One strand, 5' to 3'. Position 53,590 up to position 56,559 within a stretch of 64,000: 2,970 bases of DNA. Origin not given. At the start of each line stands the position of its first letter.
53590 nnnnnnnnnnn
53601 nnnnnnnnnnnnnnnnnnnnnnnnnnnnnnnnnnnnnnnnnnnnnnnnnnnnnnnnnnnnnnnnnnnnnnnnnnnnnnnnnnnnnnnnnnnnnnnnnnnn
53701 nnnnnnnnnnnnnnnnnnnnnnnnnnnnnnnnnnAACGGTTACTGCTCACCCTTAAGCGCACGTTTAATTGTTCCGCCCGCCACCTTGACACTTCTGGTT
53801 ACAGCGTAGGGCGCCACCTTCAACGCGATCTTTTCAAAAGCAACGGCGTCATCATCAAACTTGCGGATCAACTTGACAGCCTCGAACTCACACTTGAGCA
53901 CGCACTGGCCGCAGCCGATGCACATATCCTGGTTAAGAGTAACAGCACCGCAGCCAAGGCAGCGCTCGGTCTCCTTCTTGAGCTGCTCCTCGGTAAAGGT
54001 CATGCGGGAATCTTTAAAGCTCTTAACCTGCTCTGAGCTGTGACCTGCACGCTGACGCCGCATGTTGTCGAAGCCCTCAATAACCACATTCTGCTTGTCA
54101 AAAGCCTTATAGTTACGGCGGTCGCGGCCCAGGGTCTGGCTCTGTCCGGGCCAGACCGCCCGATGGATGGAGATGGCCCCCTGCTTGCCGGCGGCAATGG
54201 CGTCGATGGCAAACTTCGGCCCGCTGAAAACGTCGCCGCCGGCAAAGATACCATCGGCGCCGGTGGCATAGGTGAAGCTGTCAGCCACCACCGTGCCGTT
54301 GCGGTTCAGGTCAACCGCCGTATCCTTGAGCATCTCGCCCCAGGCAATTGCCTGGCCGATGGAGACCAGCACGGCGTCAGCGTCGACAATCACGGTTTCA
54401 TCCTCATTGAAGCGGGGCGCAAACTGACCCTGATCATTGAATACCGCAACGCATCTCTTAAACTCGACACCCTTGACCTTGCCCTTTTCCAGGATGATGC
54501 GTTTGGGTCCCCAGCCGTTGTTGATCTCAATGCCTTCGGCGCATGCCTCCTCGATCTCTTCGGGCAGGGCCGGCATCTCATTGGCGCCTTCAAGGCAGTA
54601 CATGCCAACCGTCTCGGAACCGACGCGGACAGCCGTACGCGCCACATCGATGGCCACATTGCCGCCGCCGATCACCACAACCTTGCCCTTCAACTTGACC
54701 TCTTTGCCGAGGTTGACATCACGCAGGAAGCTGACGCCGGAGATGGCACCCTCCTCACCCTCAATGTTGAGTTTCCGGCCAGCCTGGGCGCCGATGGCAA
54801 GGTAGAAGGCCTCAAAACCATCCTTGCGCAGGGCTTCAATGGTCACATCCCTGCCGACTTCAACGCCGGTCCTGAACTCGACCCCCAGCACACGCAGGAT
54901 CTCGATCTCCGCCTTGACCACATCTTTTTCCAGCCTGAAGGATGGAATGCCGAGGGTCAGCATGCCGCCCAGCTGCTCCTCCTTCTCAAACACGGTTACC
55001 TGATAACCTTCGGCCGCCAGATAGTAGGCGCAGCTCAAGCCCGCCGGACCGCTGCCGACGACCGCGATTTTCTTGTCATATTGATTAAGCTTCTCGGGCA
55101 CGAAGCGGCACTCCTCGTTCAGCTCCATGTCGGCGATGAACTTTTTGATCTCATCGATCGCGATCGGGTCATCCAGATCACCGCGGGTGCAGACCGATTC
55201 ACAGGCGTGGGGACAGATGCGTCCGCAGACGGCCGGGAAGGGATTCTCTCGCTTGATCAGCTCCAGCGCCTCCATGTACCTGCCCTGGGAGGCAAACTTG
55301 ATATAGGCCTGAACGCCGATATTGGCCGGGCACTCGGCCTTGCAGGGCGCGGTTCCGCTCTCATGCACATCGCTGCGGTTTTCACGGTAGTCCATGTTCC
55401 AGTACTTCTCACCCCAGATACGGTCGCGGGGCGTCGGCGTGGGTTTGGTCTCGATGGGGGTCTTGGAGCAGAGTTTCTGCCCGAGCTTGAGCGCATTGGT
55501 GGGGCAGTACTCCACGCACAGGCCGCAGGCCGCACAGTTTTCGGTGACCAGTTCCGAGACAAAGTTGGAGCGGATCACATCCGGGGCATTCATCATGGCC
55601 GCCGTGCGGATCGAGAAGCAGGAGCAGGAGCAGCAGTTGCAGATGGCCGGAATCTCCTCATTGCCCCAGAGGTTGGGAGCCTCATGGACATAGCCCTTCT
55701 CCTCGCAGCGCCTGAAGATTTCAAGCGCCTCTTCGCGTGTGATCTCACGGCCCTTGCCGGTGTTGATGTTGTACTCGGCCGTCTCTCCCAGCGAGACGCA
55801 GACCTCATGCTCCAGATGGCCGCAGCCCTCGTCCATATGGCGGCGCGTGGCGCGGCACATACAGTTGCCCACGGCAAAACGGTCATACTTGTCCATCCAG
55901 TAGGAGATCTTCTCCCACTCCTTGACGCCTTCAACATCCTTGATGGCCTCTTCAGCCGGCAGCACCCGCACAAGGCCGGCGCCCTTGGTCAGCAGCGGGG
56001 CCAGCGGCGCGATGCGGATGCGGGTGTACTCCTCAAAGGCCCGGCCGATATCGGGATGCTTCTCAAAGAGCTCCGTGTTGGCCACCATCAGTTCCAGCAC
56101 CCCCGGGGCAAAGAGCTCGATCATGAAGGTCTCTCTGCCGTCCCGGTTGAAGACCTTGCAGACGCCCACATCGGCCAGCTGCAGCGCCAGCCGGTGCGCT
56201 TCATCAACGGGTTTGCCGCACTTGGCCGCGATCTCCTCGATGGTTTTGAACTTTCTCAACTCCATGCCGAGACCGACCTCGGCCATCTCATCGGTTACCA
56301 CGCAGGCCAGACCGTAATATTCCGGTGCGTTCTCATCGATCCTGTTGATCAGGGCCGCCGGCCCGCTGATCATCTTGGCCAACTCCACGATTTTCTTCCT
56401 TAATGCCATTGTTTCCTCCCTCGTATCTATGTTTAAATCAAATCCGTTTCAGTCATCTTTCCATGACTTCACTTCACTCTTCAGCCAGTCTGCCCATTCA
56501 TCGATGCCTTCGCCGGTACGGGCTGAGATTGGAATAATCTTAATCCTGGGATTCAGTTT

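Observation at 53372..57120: hypB - large novel Fe-S flavoprotein - hypA operon without a [NiFe]-hydrogenase structural gene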

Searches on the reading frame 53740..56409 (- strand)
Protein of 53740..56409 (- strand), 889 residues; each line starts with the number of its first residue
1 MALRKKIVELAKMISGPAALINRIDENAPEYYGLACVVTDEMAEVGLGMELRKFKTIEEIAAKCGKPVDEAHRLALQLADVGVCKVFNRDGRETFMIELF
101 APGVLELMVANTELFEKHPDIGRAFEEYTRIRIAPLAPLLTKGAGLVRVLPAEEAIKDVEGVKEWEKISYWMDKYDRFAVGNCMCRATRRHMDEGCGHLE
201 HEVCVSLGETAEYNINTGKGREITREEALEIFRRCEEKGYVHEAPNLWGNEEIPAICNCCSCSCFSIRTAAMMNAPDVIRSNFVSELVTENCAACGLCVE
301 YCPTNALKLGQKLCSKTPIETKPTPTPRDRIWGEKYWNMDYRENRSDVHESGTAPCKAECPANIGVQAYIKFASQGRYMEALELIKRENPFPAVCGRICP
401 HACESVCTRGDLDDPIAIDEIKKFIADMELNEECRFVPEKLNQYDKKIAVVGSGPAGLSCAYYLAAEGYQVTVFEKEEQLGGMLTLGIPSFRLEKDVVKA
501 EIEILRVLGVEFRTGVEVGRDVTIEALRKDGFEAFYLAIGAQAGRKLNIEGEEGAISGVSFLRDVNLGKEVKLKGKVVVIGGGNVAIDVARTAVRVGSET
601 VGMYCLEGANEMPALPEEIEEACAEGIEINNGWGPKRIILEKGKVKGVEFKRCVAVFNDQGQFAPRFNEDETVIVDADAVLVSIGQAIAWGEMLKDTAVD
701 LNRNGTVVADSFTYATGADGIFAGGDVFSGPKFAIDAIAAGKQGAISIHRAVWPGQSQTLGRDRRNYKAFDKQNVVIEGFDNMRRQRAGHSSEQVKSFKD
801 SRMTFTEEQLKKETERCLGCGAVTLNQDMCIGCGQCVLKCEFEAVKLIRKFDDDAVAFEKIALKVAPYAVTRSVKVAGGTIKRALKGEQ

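Call 3: search_protein_families(library=pfam, proteins=[window:53740-56409:-], max_evalue=0.01)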
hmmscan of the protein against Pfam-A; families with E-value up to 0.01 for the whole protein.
window:53740-56409:- (889 aa): 22 families
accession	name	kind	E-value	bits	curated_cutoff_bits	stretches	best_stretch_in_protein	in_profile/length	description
PF07992.20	Pyr_redox_2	-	1.7e-29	103.6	26.1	1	447-741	2-291/291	Pyridine nucleotide-disulphide oxidoreductase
PF14691.11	Fer4_20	-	3.1e-21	75.7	25.8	1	353-432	29-111/113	Dihydroprymidine dehydrogenase domain II, 4Fe-4S cluster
PF13450.12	NAD_binding_8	-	9.2e-12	45.5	21.9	1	450-484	1-35/68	NAD(P)-binding Rossmann-like domain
PF00070.33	Pyr_redox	-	1e-10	42.4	22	1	447-483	1-37/82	Pyridine nucleotide-disulphide oxidoreductase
PF13738.12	Pyr_redox_3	-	2.1e-09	37.5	30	1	538-725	131-305/305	Pyridine nucleotide-disulphide oxidoreductase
PF00037.32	Fer4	-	5e-09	36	21.1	2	289-308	5-24/24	4Fe-4S binding domain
PF01266.30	DAO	-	2.5e-08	34.3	27.9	1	447-481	1-35/353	FAD dependent oxidoreductase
PF01946.23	Thi4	-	2.7e-08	33.8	26.2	1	444-512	16-84/235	Thi4 family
PF00890.30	FAD_binding_2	-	1.4e-07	31.5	20.4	1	448-484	2-38/414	FAD binding domain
PF12831.13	FAD_oxidored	-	2.3e-06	27.6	27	1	448-489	2-43/416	FAD dependent oxidoreductase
PF03486.20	HI0933_like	-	6.4e-05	22.9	50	1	447-482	2-37/244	HI0933-like protein Rossmann domain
PF01593.30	Amino_oxidase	-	0.00012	22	19.8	1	456-482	2-28/443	Flavin containing amine oxidoreductase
PF21799.2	MurD-like_N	-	0.00016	22.3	27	1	446-483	1-38/88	Mur ligase MurD-like, N-terminal domain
PF14697.11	Fer4_21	-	0.00034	21.1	35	1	825-853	3-31/59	4Fe-4S dicluster domain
PF13241.12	NAD_binding_7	-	0.00043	21.3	22.1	0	445-484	7-48/104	Putative NAD(P)-binding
PF12837.12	Fer4_6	-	0.0013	19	25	1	826-844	5-23/24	4Fe-4S binding domain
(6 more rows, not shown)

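Call 4: search_protein_families(library=ncbifam, proteins=[window:53740-56409:-], max_evalue=0.01)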
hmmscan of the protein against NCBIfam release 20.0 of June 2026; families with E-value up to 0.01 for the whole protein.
window:53740-56409:- (889 aa): 142 families (the best 25 are shown)
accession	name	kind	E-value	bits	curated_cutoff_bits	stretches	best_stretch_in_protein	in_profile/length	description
NF009410.0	PRK12771.1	subfamily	4.3e-137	458.1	516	1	342-860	36-544/566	NAD(P)-binding protein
NF009454.0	PRK12814.1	equivalog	4e-110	369.1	916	1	353-826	101-578/657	putative NADPH-dependent glutamate synthase small subunit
NF010590.0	PRK13984.1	equivalog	1.2e-103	347.3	946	1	356-751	198-605/611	putative oxidoreductase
NF009414.0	PRK12778.1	equivalog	1.2e-88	298.2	1103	1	353-750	336-747/752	bifunctional dihydroorotate dehydrogenase B NAD binding subunit/NADPH-dependent glutamate synthase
TIGR01316.1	gltA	equivalog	2.4e-88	296.9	471.75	1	352-750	34-447/449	NADPH-dependent glutamate synthase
TIGR03315.1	Se_ygfK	equivalog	9.6e-88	294.8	835.3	1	353-831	444-898/1012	putative selenate reductase subunit YgfK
TIGR01318.1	gltD_gamma_fam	subfamily_domain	7.5e-75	252.3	482.95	1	331-748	22-461/467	glutamate synthase, small subunit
TIGR01317.1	GOGAT_sm_gam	subfamily_domain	6.2e-69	233.1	447.7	1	319-750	12-476/485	glutamate synthase small subunit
NF009408.0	PRK12769.1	equivalog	4.1e-67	226.8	1003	1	354-750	234-649/659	formate-dependent uric acid utilization protein AegA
NF009413.0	PRK12775.1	equivalog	1.8e-59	201.5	1895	1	354-750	339-752/1006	putative trifunctional 2-polyprenylphenol hydroxylase/glutamate synthase subunit beta/ferritin domain-containing protein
NF009415.0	PRK12779.1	equivalog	2.1e-58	198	1519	1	352-749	206-623/944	putative bifunctional glutamate synthase subunit beta/2-polyprenylphenol hydroxylase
NF009451.0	PRK12809.1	equivalog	2.9e-56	191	1154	1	348-746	211-628/639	formate-dependent uric acid utilization protein YgfT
NF045663.1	diclust_near_Sec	equivalog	4.4e-49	167.3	530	2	350-543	14-201/759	pyridine nucleotide-disulfide oxidoreductase/dicluster-binding protein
NF009409.0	PRK12770.1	subfamily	1.7e-48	165.5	343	1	431-750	7-348/360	putative glutamate synthase subunit beta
NF045599.1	bili_reduct_long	exception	3.3e-19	68.6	750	1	442-598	378-528/641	bilirubin reductase, long form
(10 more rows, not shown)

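Call 34: find_encoding_contigs(protein=window:53740-56409:-, flank=10000, max_places=4)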
Protein window:53740-56409:- (889 aa): no gene with exactly this product is on record in the collection.
